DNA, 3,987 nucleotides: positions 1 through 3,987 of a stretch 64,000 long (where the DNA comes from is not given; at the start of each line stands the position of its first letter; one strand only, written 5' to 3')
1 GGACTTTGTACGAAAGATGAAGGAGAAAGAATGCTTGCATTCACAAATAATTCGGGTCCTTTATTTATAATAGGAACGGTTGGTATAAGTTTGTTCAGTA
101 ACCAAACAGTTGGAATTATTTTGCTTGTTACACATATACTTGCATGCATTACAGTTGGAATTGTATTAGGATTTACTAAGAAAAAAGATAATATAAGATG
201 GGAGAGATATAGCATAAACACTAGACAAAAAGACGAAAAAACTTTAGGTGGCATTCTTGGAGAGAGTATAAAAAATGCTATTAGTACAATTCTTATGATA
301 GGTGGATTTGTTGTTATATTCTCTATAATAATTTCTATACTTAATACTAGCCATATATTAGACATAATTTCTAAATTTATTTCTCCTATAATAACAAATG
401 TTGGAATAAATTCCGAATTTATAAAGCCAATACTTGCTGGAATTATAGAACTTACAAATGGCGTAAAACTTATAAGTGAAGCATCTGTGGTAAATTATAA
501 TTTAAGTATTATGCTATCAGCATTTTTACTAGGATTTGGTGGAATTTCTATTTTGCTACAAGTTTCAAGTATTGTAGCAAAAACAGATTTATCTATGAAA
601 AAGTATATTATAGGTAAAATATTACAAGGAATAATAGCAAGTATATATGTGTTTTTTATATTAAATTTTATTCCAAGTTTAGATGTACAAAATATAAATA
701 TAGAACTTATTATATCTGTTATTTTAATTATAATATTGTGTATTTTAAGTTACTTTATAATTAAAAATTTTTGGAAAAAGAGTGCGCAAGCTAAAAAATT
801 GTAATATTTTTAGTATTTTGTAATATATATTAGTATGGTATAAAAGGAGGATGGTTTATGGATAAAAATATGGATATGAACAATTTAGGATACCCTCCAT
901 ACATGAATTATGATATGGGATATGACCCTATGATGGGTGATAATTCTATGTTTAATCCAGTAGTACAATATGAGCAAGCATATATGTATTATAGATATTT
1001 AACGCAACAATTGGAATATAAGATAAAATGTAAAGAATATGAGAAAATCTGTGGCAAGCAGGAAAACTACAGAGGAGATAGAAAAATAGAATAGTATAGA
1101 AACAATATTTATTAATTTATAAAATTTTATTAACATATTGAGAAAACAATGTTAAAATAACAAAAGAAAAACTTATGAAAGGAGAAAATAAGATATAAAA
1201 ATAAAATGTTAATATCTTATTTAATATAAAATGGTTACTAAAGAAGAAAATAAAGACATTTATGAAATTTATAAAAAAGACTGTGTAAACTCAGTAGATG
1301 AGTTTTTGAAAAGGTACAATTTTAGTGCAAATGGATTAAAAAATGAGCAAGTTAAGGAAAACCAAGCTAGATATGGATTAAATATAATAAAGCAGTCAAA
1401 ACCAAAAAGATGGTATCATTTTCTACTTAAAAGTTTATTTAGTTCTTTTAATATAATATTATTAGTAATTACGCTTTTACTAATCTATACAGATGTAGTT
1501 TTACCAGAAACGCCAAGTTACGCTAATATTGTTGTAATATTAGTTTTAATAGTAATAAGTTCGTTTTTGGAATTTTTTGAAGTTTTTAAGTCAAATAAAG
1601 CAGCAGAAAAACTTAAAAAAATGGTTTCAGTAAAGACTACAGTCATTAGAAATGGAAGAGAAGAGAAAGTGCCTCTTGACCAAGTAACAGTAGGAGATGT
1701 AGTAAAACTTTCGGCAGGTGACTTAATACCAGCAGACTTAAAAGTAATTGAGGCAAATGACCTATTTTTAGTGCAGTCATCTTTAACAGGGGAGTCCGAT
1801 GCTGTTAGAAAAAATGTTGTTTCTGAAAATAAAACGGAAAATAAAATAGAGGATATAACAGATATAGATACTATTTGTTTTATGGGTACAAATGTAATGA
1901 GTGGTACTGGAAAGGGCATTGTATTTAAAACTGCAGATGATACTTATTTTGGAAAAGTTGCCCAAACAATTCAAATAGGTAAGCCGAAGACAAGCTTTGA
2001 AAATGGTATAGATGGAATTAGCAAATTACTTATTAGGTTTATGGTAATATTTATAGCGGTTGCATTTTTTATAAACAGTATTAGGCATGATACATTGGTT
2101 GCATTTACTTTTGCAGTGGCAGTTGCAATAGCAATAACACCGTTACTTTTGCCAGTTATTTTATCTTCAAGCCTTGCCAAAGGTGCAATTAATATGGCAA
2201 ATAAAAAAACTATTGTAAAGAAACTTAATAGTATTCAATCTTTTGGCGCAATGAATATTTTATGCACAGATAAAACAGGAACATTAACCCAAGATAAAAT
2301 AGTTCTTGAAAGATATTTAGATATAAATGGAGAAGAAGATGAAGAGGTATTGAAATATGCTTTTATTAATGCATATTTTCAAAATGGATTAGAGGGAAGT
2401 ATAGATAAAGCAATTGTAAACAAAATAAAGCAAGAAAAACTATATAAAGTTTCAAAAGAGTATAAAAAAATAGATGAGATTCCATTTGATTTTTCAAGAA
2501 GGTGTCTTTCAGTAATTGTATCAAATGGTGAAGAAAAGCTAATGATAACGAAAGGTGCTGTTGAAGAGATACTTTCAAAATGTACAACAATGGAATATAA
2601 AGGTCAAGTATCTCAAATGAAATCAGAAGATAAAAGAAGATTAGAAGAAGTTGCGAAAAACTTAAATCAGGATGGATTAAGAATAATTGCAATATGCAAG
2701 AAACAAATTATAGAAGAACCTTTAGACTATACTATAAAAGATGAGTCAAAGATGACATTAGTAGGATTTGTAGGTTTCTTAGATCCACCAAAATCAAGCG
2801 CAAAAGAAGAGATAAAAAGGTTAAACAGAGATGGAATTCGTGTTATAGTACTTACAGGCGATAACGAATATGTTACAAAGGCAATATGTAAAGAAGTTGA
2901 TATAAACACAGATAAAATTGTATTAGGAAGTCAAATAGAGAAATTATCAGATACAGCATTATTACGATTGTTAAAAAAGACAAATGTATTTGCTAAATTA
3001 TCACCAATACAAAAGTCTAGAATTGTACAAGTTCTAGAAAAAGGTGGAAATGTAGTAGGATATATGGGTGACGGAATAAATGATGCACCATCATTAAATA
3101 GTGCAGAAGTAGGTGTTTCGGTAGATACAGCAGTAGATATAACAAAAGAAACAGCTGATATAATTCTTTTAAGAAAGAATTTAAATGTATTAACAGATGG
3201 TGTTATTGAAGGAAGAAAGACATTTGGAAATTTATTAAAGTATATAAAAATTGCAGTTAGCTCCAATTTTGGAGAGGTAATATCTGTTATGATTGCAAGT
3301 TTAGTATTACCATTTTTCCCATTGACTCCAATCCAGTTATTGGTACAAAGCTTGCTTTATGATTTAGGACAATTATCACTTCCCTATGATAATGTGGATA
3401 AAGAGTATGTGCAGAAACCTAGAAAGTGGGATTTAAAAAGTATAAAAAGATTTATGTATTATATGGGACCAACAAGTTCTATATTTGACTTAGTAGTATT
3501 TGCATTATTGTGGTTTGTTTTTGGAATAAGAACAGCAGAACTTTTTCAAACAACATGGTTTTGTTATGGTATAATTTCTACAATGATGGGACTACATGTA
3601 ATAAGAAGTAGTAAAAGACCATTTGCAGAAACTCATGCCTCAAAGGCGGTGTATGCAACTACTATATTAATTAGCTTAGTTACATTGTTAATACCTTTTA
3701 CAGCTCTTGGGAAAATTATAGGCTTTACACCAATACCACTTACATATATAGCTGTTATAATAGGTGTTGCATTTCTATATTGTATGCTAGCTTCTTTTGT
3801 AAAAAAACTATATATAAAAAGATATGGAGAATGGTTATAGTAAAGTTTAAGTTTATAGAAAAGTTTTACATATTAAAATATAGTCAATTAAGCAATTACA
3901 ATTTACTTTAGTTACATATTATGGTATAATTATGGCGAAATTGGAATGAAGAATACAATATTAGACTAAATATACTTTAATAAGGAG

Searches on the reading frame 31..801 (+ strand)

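Call 54: search_protein_families(library=pfam, proteins=[window:31-801:+], max_evalue=0.00001)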
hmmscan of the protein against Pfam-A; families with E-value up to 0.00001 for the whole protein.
window:31-801:+ (257 aa): 1 family
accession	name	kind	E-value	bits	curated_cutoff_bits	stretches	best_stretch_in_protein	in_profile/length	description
PF07670.19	Gate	-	9.7e-07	29.6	29.6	1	88-175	2-94/104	Nucleoside recognition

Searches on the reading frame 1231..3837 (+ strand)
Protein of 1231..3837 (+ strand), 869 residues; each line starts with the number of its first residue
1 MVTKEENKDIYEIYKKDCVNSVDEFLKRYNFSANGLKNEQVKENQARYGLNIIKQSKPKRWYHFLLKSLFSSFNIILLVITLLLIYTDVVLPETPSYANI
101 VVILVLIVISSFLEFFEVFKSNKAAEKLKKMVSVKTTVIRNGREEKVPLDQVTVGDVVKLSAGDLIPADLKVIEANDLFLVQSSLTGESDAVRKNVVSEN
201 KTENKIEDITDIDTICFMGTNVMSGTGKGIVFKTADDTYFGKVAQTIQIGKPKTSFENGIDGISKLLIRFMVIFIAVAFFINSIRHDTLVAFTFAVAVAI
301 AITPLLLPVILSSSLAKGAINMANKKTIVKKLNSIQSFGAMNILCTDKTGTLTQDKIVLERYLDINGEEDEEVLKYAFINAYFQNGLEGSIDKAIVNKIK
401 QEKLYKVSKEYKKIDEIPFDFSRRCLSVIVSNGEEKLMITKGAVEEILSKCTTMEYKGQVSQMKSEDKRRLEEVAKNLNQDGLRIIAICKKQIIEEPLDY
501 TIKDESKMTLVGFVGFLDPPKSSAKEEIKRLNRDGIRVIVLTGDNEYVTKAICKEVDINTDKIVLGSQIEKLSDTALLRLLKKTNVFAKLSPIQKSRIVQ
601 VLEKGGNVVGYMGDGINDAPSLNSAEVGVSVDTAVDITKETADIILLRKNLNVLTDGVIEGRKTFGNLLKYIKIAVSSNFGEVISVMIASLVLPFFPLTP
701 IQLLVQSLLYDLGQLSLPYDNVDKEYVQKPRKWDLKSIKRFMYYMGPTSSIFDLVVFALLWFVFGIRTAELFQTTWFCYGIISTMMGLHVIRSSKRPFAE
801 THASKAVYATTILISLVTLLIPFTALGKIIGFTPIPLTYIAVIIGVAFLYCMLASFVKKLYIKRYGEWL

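Call 54: search_protein_families(library=pfam, proteins=[window:1231-3837:+], max_evalue=0.00001)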
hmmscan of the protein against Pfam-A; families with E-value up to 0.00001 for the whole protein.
window:1231-3837:+ (869 aa): 5 families
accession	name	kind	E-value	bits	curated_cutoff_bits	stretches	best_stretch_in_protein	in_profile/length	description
PF00122.25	E1-E2_ATPase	-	3.9e-39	134.5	28.1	1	131-325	2-181/181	E1-E2 ATPase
PF00689.26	Cation_ATPase_C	-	4.4e-23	82.4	27.3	1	696-859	2-174/175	Cation transporting ATPase, C-terminus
PF00690.31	Cation_ATPase_N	-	3.6e-14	52.6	20.4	1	21-82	5-67/69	Cation transporter/ATPase, N-terminus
PF00702.32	Hydrolase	-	8.7e-13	49.5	26.4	1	343-625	3-190/191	haloacid dehalogenase-like hydrolase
PF13246.12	Cation_ATPase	-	1.3e-10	41.5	21.7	1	401-454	36-91/91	Cation transport ATPase (P-type)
